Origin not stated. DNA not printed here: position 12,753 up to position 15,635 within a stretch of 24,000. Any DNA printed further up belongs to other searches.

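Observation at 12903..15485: RloC/PrrC-like split ABC ATPase with a central CxxC zinc hook, directly beside the recombinase end of a mobile element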

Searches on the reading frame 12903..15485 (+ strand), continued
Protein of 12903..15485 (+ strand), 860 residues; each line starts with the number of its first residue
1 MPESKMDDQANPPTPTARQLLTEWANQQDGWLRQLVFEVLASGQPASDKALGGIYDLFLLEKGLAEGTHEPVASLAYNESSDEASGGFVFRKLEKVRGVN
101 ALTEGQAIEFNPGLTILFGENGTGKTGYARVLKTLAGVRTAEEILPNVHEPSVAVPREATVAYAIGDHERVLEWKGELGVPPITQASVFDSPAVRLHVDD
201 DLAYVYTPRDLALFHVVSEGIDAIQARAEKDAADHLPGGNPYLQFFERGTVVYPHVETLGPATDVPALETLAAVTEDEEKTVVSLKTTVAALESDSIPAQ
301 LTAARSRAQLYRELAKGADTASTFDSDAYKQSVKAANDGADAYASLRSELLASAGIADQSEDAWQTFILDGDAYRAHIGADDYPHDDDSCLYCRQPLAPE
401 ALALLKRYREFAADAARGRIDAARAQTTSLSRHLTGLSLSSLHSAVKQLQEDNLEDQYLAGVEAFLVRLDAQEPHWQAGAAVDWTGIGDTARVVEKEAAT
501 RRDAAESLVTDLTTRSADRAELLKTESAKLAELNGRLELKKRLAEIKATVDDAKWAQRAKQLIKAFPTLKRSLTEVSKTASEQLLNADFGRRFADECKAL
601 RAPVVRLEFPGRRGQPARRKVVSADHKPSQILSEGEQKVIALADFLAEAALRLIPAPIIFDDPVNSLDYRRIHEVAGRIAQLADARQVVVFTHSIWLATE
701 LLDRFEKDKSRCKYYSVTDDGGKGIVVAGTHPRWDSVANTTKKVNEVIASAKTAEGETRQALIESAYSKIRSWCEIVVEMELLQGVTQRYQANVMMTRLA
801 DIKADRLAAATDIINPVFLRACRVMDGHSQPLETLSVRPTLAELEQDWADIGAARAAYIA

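Call 42: fold_search(model_id=the predicted structure, library=pdb)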
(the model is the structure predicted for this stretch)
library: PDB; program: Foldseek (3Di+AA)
matches with E <= 10: 844; with E <= 0.001: 42
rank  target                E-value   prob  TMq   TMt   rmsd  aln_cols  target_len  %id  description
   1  7w1m_B                4.0e-08  1.00  0.18  0.28  30.5       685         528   12  Cryo-EM structure of human cohesin-CTCF-DNA complex (released 2023-05-31)
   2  5xei                  9.7e-08  1.00  0.23  0.37  25.3       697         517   13  Crystal structure of the Smc head domain with a coiled coil and joint derived from Pyrococcus yayanosii (released 2017-06-07)
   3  7qen_A                2.0e-07  1.00  0.21  0.36  30.4       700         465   12  S.c. Condensin core in DNA- and ATP-bound state (released 2022-06-15)
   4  7zr1_C                2.2e-07  1.00  0.23  0.24  58.8       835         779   15  Chaetomium thermophilum Mre11-Rad50-Nbs1 complex bound to ATPyS (composite structure) (released 2023-01-11)
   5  6wge_B                4.2e-07  1.00  0.19  0.31  30.9       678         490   12  Cryo-EM structure of human Cohesin-NIPBL-DNA complex without STAG1 (released 2020-05-20)
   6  7zr1_D                7.4e-07  1.00  0.26  0.28  58.1       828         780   13  Chaetomium thermophilum Mre11-Rad50-Nbs1 complex bound to ATPyS (composite structure) (released 2023-01-11)
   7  9hqu_A                7.7e-07  1.00  0.19  0.25  35.9       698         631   12  Salmonella enterica Lamassu LmuACB in nuclease sequestration state (released 2025-10-01)
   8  8dk2_D                1.0e-05  1.00  0.21  0.24  28.0       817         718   13  CryoEM structure of Pseudomonas aeruginosa PA14 JetABC in an unclamped state trapped in ATP dependent dimeric form (released 2022-10-05)
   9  7q2x_A                1.1e-05  1.00  0.19  0.36  39.3       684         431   12  Cryo-EM structure of clamped S.cerevisiae condensin-DNA complex (Form I) (released 2022-03-23)
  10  8q72_A                1.7e-05  1.00  0.20  0.22  33.5       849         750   14  E. coli plasmid-borne JetABCD(E248A) core in a cleavage-competent state (released 2024-01-31)
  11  9qxx_B                1.9e-05  1.00  0.19  0.21  30.9       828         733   12  JetABC DNA loaded state dimer (released 2025-10-01)
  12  6wg3_A                3.6e-05  1.00  0.24  0.35  29.4       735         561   11  Cryo-EM structure of human Cohesin-NIPBL-DNA complex (released 2020-05-20)
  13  7nyw_B                3.8e-05  0.99  0.16  0.16  36.1       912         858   11  Cryo-EM structure of the MukBEF-MatP-DNA head module (released 2021-07-07)
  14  7nyw_A                4.7e-05  1.00  0.16  0.19  28.5       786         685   12  Cryo-EM structure of the MukBEF-MatP-DNA head module (released 2021-07-07)
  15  6qj1                  6.1e-05  1.00  0.18  0.34  38.4       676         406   11  Crystal structure of the C. thermophilum condensin Smc2 ATPase head (crystal from I) (released 2019-07-03)
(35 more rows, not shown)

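Call 45: search_solved_structures(query=A2, max_evalue=0.1)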
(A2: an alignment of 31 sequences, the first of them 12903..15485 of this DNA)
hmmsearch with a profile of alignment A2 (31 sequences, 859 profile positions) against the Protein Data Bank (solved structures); distinct sequences matched with E-value up to 0.1: 28.
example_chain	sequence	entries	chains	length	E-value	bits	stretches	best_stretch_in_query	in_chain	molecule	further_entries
3aux_A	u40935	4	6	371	6.1e-08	34.7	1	629-691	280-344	DNA double-strand break repair rad50 ATPase | DNA double-strand break repair Rad50 ATPase,DNA double-strand break repair Rad50 ATPase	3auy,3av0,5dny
5f3w_B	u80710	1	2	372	9.2e-08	34.1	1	629-691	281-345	DNA double-strand break repair Rad50 ATPase,DNA double-strand break repair Rad50 ATPase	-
5da9_A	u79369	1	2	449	1.8e-05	26.5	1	101-130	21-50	Putative uncharacterized protein,Putative uncharacterized protein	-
5dac_A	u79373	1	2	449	3.5e-05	25.6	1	101-130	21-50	Putative uncharacterized protein,Putative uncharacterized protein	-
3qf7_A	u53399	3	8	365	0.00023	22.9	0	99-122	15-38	Rad50 | Probable DNA double-strand break repair Rad50 ATPase,Probable DNA double-strand break repa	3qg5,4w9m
8ux9_B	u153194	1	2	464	0.00033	22.3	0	628-692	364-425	AriA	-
8v45_A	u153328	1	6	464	0.00033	22.3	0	628-692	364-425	AriA antitoxin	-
1e69_A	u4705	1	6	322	0.00043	21.9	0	628-693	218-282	CHROMOSOME SEGREGATION SMC PROTEIN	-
3ozx_A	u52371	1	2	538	0.00051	21.7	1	648-705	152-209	RNase L inhibitor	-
8v46_A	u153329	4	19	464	0.00054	21.6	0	628-692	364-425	AriA antitoxin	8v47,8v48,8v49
3qku_A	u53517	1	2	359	0.00079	21.1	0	621-692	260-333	DNA double-strand break repair rad50 ATPase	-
6tmf_d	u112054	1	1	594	0.0017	20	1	648-705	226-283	ATPase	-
3qkt_A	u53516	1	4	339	0.0032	19.1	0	621-692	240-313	DNA double-strand break repair rad50 ATPase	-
4nci_A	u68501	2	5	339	0.0033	19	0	621-692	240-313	DNA double-strand break repair Rad50 ATPase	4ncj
5h68_A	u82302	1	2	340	0.0062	18.1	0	93-121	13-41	Chromosome partition protein Smc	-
7zr1_C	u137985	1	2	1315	0.013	17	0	101-130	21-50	DH domain-containing protein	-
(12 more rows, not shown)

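Call 48: find_encoding_contigs(protein=P0003, flank=8000, max_places=3)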
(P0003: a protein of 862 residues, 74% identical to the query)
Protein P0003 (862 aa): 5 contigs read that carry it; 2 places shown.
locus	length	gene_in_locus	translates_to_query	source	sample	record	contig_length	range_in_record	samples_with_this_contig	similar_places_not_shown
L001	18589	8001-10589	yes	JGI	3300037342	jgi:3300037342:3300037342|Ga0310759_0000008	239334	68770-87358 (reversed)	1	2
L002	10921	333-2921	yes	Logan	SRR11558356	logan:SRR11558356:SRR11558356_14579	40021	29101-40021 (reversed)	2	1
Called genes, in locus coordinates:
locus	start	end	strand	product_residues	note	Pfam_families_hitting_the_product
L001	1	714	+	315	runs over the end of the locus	PF00561:Abhydrolase_1, PF01674:Lipase_2, PF02089:Palm_thioest (faint), PF12697:Abhydrolase_6 (weak)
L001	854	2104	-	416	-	PF00675:Peptidase_M16, PF05193:Peptidase_M16_C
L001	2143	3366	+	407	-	PF00595:PDZ, PF13180:PDZ_2, PF17820:PDZ_6, PF03572:Peptidase_S41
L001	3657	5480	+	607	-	PF00773:RNB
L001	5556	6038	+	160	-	PF01668:SmpB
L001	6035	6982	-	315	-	PF02163:Peptidase_M50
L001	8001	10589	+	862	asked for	PF13476:AAA_23 (weak), PF02463:SMC_N (weak), PF13304:AAA_21 (weak), PF13166:AAA_13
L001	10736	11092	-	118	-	-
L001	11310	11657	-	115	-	-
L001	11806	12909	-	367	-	-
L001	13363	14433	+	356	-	-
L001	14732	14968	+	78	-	-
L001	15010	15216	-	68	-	-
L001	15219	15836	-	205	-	-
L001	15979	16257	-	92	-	PF12844:HTH_19, PF13560:HTH_31, PF01381:HTH_3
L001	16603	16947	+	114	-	-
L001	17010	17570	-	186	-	-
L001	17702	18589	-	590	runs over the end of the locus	-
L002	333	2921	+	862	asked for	PF13476:AAA_23 (weak), PF02463:SMC_N (weak), PF13304:AAA_21 (weak), PF13166:AAA_13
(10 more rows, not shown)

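Call 49: find_encoding_contigs(protein=P0094, flank=8000, max_places=3)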
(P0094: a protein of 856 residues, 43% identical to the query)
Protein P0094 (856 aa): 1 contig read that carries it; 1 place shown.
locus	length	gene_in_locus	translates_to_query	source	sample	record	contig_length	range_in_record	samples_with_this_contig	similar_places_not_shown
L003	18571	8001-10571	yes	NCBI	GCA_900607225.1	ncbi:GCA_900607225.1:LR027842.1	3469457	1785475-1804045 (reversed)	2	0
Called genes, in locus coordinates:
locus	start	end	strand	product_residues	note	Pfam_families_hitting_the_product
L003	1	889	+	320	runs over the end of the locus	PF00490:ALAD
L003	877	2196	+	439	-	PF00202:Aminotran_3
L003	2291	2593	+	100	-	-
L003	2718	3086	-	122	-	-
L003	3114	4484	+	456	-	PF13538:UvrD_C_2 (faint)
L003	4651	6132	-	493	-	PF07714:PK_Tyr_Ser-Thr, PF00069:Pkinase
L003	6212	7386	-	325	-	PF02481:DNA_processg_A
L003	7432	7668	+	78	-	-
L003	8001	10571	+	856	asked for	PF02463:SMC_N (weak), PF13166:AAA_13, PF13304:AAA_21 (weak)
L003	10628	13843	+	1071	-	-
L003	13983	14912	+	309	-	-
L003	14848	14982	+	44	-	-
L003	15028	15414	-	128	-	PF13384:HTH_23 (faint), PF13518:HTH_28 (faint)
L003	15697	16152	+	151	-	PF00583:Acetyltransf_1, PF13673:Acetyltransf_10, PF13508:Acetyltransf_7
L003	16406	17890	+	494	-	PF10722:YbjN (faint)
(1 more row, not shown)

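Call 50: find_encoding_contigs(protein=P0086, flank=8000, max_places=2)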
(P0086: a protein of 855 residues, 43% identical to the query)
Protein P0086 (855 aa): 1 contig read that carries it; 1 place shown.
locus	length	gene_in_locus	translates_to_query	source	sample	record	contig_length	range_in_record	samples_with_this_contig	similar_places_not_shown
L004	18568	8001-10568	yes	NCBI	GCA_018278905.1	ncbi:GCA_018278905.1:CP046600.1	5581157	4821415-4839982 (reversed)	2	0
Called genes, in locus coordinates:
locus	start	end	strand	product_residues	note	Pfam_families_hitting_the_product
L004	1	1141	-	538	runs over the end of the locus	PF02384:N6_Mtase, PF07669:Eco57I, PF22837:M_Eco57I_C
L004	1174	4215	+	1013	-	PF20473:MmeI_Mtase, PF07669:Eco57I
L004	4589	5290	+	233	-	-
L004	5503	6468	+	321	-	PF14267:DUF4357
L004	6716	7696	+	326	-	-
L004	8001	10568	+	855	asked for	PF02463:SMC_N (weak), PF13304:AAA_21, PF13166:AAA_13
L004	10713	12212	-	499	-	PF23343:REP_ORF2-G2P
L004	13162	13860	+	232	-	-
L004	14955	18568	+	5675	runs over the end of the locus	PF00109:ketoacyl-synt, PF02801:Ketoacyl-synt_C, PF16197:KAsynt_C_assoc, PF22621:CurL-like_PKS_C, PF00698:Acyl_transf_1, PF14765:PS-DH, PF21089:PKS_DH_N, PF22953:SpnB_Rossmann, +37 more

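Call 53: search_protein_families(library=phrogs, proteins=[window:12903-15485:+], max_evalue=0.01)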
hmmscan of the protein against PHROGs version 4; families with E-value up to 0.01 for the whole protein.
window:12903-15485:+ (860 aa): 3 families
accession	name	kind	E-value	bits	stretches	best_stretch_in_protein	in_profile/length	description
phrog_2801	-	unknown function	1e-07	31.7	1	624-708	491-586/735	-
phrog_77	-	DNA, RNA and nucleotide metabolism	4e-06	26.6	0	383-567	623-797/967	SbcC-like subunit of palindrome specific endonuclease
phrog_293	-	moron, auxiliary metabolic gene and host takeover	0.00042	19.4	0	632-704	549-617/1058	ABC transporter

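Call 56: list_cluster_members(proteins=[P0001, P0182, P0156, P0116])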
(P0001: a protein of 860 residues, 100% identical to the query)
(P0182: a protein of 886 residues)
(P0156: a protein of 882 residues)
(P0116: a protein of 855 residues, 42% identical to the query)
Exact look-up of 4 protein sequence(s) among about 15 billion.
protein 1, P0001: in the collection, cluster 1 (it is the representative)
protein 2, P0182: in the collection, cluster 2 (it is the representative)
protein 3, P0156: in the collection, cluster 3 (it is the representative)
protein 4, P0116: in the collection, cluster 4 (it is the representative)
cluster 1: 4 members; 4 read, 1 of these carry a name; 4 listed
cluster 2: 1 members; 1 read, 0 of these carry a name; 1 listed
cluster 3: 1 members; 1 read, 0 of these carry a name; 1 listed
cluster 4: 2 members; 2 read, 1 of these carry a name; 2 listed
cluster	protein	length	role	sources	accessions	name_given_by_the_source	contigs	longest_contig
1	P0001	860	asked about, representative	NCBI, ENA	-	-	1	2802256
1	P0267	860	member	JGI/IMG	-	ABC-type transport system involved in cytochrome c biogenesis ATPase subunit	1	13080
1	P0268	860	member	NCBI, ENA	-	-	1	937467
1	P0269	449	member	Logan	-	-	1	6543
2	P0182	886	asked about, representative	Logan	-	-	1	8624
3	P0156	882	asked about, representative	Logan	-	-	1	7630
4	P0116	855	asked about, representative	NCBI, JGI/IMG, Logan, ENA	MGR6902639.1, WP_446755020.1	AAA family ATPase [Glutamicibacter sp. BSL13] | ABC-type transport system involved in cytochrome c biogenesis ATPase subunit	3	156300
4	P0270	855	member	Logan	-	-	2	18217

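Call 58: search_protein_families(library=pfam, proteins=[P0225, P0228, P0230, P0239, P0247, P0249, P0253, P0258, P0263, P0265], max_evalue=0.001)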
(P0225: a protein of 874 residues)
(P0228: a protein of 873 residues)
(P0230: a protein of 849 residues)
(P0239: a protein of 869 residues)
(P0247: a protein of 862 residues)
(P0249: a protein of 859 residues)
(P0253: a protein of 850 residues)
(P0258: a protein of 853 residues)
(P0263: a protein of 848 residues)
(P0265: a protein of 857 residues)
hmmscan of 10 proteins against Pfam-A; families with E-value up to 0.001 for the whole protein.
P0225 (874 aa): 4 families
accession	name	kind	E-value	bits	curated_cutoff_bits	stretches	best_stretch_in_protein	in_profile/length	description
PF13166.12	AAA_13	-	3.9e-26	92.4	36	1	386-861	252-711/713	AAA domain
PF02463.25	SMC_N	-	2.3e-09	37.5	40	1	467-706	135-202/220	RecF/RecN/SMC N terminal domain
PF13476.12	AAA_23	-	9.1e-09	36.7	27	1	97-339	6-195/201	AAA domain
PF13304.12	AAA_21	-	5e-07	30.5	27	1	586-706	166-303/304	AAA domain, putative AbiEii toxin, Type IV TA system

P0228 (873 aa): 2 families
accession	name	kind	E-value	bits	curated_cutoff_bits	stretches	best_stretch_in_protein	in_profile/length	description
PF02463.25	SMC_N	-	9.2e-09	35.5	40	1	370-709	135-198/220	RecF/RecN/SMC N terminal domain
PF13304.12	AAA_21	-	1.7e-06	28.7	27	1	450-712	51-302/304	AAA domain, putative AbiEii toxin, Type IV TA system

P0230 (849 aa): 3 families
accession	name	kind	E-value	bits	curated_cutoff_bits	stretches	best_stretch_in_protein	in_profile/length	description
PF13166.12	AAA_13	-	1.9e-18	67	36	1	98-696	16-586/713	AAA domain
PF13304.12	AAA_21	-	4.5e-08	33.9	27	1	488-683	104-302/304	AAA domain, putative AbiEii toxin, Type IV TA system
PF02463.25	SMC_N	-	1.3e-06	28.4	40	0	88-126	13-49/220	RecF/RecN/SMC N terminal domain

P0239 (869 aa): 4 families
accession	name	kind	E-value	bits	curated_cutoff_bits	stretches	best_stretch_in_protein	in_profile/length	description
PF13166.12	AAA_13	-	6.9e-10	38.7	36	1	646-721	497-580/713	AAA domain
PF02463.25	SMC_N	-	8.2e-08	32.4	40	1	220-716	135-203/220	RecF/RecN/SMC N terminal domain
PF13304.12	AAA_21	-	4.7e-07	30.6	27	1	551-715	151-303/304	AAA domain, putative AbiEii toxin, Type IV TA system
PF13476.12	AAA_23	-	7.9e-05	23.8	27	0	116-137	12-33/201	AAA domain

P0247 (862 aa): 1 family
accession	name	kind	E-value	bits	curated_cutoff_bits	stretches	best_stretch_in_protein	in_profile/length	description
PF02463.25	SMC_N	-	1.1e-10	41.8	40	1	447-695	135-198/220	RecF/RecN/SMC N terminal domain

P0249 (859 aa): 6 families
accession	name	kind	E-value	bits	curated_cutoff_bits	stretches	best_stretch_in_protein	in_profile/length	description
PF13166.12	AAA_13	-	2.4e-13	50.1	36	1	381-789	253-656/713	AAA domain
PF02463.25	SMC_N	-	3.2e-13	50.1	40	2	496-690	135-198/220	RecF/RecN/SMC N terminal domain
PF13304.12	AAA_21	-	2.9e-10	41.1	27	1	578-690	170-299/304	AAA domain, putative AbiEii toxin, Type IV TA system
PF13175.12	AAA_15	-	3.2e-05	24.2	32.1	1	97-153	14-77/374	AAA ATPase domain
PF00005.33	ABC_tran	-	0.00054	21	25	0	108-143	12-46/137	ABC transporter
PF13476.12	AAA_23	-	0.00071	20.7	27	1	100-244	12-142/201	AAA domain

P0253 (850 aa): 3 families
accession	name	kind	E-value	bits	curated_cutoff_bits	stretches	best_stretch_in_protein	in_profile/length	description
PF13166.12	AAA_13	-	5.2e-18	65.5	36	1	107-751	19-630/713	AAA domain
PF02463.25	SMC_N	-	1.8e-08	34.6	40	0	88-129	7-46/220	RecF/RecN/SMC N terminal domain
PF13304.12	AAA_21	-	4.3e-08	34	27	1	570-690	220-304/304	AAA domain, putative AbiEii toxin, Type IV TA system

P0258 (853 aa): 3 families
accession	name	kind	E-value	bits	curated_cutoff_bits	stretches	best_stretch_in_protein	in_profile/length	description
PF13166.12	AAA_13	-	3.1e-11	43.2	36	1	621-770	497-649/713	AAA domain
PF02463.25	SMC_N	-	5e-08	33.1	40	0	512-689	135-201/220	RecF/RecN/SMC N terminal domain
PF13304.12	AAA_21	-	0.0002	22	27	1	564-690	166-303/304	AAA domain, putative AbiEii toxin, Type IV TA system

P0263 (848 aa): 3 families
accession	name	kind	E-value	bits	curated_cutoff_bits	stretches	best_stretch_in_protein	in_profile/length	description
PF13166.12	AAA_13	-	5e-11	42.5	36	1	100-767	18-649/713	AAA domain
PF02463.25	SMC_N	-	6.3e-09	36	40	1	206-693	52-210/220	RecF/RecN/SMC N terminal domain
PF13304.12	AAA_21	-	2.1e-05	25.2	27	0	523-684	165-302/304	AAA domain, putative AbiEii toxin, Type IV TA system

P0265 (857 aa): 4 families
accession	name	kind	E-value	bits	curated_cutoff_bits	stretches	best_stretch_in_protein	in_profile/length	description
PF13166.12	AAA_13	-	1.1e-14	54.6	36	2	376-786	249-656/713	AAA domain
PF13175.12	AAA_15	-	1.5e-10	41.7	32.1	1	95-533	13-299/374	AAA ATPase domain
PF02463.25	SMC_N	-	2.6e-10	40.6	40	2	98-129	17-49/220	RecF/RecN/SMC N terminal domain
PF13304.12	AAA_21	-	2.4e-08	34.8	27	0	107-346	1-216/304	AAA domain, putative AbiEii toxin, Type IV TA system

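Call 63: find_encoding_contigs(protein=P0002, flank=10000, max_places=2)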
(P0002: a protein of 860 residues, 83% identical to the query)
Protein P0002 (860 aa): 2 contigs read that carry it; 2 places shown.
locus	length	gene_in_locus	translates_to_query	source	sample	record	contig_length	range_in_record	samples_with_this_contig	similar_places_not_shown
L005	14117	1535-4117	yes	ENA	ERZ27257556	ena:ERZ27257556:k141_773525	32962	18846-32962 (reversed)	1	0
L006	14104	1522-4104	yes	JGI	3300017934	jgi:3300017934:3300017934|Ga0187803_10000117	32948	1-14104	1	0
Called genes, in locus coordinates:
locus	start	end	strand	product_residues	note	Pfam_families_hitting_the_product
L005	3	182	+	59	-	?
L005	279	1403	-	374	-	PF14175:YaaC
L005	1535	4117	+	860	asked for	PF13476:AAA_23 (weak), PF02463:SMC_N (weak), PF13166:AAA_13, PF13304:AAA_21 (weak)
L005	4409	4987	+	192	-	PF03703:bPH_2, PF09851:SHOCT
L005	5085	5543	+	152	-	-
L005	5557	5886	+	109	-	-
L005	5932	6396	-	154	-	-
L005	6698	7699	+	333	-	-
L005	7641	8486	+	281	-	PF13489:Methyltransf_23, PF01209:Ubie_methyltran, PF13847:Methyltransf_31, PF08241:Methyltransf_11, PF08242:Methyltransf_12, PF13649:Methyltransf_25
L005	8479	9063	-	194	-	-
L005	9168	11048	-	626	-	PF11398:DUF2813 (weak), PF13175:AAA_15, PF13304:AAA_21 (faint), PF13175:AAA_15, PF20469:OLD-like_TOPRIM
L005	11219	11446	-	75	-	PF07927:HicA_toxin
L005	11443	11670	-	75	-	PF21748:UPF0150 (weak), PF15919:HicB_lk_antitox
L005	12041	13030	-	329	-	-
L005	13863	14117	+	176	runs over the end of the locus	-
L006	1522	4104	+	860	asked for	PF13476:AAA_23 (weak), PF02463:SMC_N (weak), PF13166:AAA_13, PF13304:AAA_21 (weak)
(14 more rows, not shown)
